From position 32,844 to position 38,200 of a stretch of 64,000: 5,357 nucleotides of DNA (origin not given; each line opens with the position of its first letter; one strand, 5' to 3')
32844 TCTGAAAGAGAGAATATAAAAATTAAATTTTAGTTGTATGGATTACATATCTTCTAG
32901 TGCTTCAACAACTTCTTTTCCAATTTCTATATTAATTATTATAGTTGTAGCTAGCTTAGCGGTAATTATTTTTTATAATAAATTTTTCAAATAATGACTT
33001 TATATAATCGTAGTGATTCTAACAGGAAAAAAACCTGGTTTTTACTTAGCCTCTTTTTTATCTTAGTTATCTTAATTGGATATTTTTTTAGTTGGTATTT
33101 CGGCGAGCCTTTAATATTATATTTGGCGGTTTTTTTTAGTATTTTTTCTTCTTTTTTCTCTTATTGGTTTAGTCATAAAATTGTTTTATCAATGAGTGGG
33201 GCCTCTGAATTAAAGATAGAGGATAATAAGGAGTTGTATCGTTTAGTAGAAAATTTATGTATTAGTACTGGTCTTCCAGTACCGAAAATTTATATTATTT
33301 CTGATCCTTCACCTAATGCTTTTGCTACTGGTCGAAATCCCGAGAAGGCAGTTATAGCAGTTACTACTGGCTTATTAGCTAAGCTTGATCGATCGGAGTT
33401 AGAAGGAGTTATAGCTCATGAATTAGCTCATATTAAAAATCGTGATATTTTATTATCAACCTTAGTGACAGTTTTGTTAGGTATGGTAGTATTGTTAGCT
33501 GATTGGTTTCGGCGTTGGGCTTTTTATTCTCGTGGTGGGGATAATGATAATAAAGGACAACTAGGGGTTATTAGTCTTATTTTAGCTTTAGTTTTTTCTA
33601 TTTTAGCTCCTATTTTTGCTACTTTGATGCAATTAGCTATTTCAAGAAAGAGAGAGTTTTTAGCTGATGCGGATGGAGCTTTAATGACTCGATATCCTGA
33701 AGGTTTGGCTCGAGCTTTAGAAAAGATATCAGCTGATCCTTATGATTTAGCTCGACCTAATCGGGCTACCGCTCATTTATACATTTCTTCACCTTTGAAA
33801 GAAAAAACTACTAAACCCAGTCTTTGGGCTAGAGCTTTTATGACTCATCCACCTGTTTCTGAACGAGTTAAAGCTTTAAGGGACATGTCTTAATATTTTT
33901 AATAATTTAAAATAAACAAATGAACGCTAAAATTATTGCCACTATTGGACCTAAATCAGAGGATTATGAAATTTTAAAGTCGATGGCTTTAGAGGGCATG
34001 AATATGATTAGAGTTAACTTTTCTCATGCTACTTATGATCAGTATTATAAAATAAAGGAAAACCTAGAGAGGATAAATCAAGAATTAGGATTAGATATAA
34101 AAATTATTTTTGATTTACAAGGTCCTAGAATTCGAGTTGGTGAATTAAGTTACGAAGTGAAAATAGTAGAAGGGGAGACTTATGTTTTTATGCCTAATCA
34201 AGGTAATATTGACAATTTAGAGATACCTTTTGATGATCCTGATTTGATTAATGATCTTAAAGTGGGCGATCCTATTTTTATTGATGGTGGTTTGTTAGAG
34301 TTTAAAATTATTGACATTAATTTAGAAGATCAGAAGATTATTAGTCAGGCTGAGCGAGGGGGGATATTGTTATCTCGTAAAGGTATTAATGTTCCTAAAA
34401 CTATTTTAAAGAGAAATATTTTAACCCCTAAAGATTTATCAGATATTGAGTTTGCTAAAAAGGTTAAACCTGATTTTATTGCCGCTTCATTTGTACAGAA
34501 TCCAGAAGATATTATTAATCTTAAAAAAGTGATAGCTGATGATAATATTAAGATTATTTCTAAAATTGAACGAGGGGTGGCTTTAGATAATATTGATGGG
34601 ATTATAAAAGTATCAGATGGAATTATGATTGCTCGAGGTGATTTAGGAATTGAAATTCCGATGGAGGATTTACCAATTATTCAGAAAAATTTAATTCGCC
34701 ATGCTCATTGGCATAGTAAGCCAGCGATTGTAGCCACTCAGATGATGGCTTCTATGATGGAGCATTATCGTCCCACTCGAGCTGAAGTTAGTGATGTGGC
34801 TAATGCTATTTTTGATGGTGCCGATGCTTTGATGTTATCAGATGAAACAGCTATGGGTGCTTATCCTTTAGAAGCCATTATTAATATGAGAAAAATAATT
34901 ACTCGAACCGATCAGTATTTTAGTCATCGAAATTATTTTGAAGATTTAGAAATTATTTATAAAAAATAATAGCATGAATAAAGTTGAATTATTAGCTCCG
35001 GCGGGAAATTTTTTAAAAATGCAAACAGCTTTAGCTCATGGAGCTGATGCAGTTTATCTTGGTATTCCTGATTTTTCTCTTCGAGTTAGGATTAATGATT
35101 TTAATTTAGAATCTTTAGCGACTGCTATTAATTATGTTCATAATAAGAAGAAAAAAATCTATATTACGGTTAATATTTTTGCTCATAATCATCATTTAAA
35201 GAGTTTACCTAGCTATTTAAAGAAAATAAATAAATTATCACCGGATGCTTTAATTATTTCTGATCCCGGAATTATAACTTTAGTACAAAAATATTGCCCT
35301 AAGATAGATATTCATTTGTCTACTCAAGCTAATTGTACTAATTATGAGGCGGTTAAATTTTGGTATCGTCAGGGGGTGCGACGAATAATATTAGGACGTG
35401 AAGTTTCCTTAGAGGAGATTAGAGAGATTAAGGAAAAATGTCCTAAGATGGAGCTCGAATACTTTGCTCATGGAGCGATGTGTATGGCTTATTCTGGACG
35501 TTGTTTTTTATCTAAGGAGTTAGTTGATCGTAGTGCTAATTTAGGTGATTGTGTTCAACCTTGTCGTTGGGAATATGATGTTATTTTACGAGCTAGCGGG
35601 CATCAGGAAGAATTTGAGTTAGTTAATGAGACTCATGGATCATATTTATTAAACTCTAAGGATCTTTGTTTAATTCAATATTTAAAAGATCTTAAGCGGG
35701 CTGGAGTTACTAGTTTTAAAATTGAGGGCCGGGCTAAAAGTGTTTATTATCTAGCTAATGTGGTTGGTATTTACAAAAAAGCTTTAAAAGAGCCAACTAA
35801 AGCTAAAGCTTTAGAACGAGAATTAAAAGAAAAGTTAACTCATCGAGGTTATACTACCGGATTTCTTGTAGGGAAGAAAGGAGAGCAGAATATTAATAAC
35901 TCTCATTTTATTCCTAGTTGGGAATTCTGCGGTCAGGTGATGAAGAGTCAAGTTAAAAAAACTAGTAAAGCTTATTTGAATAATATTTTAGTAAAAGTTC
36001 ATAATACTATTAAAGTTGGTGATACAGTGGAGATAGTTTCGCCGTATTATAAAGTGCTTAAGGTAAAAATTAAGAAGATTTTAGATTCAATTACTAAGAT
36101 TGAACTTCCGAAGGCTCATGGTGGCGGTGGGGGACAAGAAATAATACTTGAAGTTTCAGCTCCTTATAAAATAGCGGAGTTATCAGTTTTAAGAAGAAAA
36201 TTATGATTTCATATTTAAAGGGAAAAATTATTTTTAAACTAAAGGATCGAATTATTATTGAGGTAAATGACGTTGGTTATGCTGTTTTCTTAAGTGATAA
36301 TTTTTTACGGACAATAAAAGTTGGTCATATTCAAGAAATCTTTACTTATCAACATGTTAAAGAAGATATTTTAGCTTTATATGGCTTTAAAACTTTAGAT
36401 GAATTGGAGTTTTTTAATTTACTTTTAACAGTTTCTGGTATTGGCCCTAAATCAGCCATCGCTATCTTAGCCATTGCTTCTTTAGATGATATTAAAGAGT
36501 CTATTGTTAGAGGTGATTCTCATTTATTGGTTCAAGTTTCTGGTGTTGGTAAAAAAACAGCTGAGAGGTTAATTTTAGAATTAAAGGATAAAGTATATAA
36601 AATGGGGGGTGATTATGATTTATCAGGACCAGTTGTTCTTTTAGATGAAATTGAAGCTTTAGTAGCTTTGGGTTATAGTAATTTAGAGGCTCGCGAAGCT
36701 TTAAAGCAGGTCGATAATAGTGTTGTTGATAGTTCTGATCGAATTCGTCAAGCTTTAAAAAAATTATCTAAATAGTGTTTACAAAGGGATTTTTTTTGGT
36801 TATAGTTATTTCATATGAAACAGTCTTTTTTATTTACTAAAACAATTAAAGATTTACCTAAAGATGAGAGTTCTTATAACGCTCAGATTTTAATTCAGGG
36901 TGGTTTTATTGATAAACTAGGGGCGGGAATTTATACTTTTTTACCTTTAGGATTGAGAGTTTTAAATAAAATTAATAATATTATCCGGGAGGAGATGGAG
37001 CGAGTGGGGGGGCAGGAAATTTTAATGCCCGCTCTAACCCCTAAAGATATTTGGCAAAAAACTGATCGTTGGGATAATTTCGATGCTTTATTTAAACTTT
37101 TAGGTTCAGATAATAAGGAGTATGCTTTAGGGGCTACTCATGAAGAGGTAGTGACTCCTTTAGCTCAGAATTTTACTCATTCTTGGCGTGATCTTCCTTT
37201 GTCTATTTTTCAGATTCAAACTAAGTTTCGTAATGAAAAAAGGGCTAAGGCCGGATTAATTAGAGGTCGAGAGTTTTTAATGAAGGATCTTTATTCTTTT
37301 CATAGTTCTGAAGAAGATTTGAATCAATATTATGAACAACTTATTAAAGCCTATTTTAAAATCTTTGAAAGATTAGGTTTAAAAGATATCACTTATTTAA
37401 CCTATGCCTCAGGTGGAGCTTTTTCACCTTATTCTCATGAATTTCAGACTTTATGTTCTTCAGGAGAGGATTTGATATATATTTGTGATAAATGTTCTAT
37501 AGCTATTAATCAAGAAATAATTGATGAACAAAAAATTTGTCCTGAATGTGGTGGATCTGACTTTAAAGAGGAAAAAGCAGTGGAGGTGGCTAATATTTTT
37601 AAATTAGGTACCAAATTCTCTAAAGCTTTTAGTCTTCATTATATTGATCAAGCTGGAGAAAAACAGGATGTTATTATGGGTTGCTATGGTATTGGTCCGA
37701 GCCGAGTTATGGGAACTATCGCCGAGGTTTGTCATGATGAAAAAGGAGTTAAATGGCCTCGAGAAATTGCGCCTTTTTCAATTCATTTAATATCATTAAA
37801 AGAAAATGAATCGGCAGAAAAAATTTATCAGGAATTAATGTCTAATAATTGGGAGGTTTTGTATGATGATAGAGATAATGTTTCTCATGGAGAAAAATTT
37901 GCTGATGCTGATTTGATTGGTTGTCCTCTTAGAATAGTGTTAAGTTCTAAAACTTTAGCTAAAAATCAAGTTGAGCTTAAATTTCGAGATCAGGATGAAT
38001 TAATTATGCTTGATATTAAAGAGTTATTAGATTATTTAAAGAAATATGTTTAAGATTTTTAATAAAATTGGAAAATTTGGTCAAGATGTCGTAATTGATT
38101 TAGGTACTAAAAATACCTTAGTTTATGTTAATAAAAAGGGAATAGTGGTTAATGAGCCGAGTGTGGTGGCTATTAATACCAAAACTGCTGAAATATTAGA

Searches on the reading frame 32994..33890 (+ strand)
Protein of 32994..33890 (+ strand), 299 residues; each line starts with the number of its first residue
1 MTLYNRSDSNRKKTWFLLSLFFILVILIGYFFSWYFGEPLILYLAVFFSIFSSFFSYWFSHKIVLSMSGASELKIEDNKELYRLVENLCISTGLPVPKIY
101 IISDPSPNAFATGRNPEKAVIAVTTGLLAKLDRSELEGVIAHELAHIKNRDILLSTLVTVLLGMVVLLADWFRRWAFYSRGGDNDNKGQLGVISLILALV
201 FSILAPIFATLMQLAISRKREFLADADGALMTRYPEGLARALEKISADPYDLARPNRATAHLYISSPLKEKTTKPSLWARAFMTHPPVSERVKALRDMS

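Call 17: search_protein_families(library=pfam, proteins=[window:32994-33890:+], max_evalue=0.001)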
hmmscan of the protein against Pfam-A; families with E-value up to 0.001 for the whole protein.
window:32994-33890:+ (299 aa): 2 families
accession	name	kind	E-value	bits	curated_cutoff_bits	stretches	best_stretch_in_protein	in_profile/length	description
PF01435.24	Peptidase_M48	-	9.1e-34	117.3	20.3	1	77-298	3-185/186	Peptidase family M48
PF05569.17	Peptidase_M56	-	2.3e-05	24.2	31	1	118-162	175-219/296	BlaR1 peptidase M56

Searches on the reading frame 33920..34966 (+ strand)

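Call 17: search_protein_families(library=pfam, proteins=[window:33920-34966:+], max_evalue=0.001)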
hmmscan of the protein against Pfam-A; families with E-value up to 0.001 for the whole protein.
window:33920-34966:+ (349 aa): 1 family
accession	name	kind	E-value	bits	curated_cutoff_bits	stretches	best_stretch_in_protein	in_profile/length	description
PF00224.27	PK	-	1.5e-95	320.5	30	1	2-320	3-328/328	Pyruvate kinase, barrel domain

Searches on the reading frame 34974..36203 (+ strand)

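Call 17: search_protein_families(library=pfam, proteins=[window:34974-36203:+], max_evalue=0.001)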
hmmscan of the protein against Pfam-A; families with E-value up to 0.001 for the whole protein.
window:34974-36203:+ (410 aa): 2 families
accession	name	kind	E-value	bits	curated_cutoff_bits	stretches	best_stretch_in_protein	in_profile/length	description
PF01136.24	Peptidase_U32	-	1.2e-85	287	22.4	1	75-303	1-232/233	Peptidase family U32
PF16325.11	Peptidase_U32_C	-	1.2e-05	25.8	28.2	1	315-381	2-61/83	Peptidase family U32 C-terminal domain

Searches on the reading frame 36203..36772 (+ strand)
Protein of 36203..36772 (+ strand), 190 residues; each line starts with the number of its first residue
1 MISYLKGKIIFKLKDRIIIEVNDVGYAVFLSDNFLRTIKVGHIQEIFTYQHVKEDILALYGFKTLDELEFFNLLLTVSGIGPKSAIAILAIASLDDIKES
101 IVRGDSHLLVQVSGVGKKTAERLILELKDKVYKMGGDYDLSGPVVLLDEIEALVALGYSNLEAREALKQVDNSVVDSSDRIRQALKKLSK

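Call 17: search_protein_families(library=pfam, proteins=[window:36203-36772:+], max_evalue=0.001)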
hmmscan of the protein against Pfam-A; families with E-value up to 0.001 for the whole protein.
window:36203-36772:+ (190 aa): 6 families
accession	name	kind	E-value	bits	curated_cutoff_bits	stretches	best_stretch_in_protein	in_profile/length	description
PF01330.27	RuvA_N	-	3.8e-19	69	23.6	1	1-61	1-61/61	RuvA N terminal domain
PF14520.12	HHH_5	-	6.9e-16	58.9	27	1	71-129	1-57/57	Helix-hairpin-helix domain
PF07499.19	RuvA_C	-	3.6e-10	40.6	24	1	151-189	8-47/47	RuvA, C-terminal domain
PF00633.29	HHH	-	3.1e-08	33.5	24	0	74-91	13-30/30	Helix-hairpin-helix motif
PF10391.15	DNA_pol_lambd_f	-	0.00024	21.3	29.8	0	108-124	2-18/51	Fingers domain of DNA polymerase lambda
PF21176.3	RecR_HhH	-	0.00057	20.1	27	0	113-127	12-26/45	RecR, helix-hairpin-helix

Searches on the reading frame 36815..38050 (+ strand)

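Call 17: search_protein_families(library=pfam, proteins=[window:36815-38050:+], max_evalue=0.001)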
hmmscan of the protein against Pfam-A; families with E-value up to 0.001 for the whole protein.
window:36815-38050:+ (412 aa): 2 families
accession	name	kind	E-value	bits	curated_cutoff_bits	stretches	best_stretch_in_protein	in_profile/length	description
PF00587.30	tRNA-synt_2b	-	1e-32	114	29.3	1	98-304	5-177/179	tRNA synthetase class II core domain (G, H, P, S and T)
PF03129.25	HGTP_anticodon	-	2.3e-17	63.4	21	1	329-410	8-93/94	Anticodon binding domain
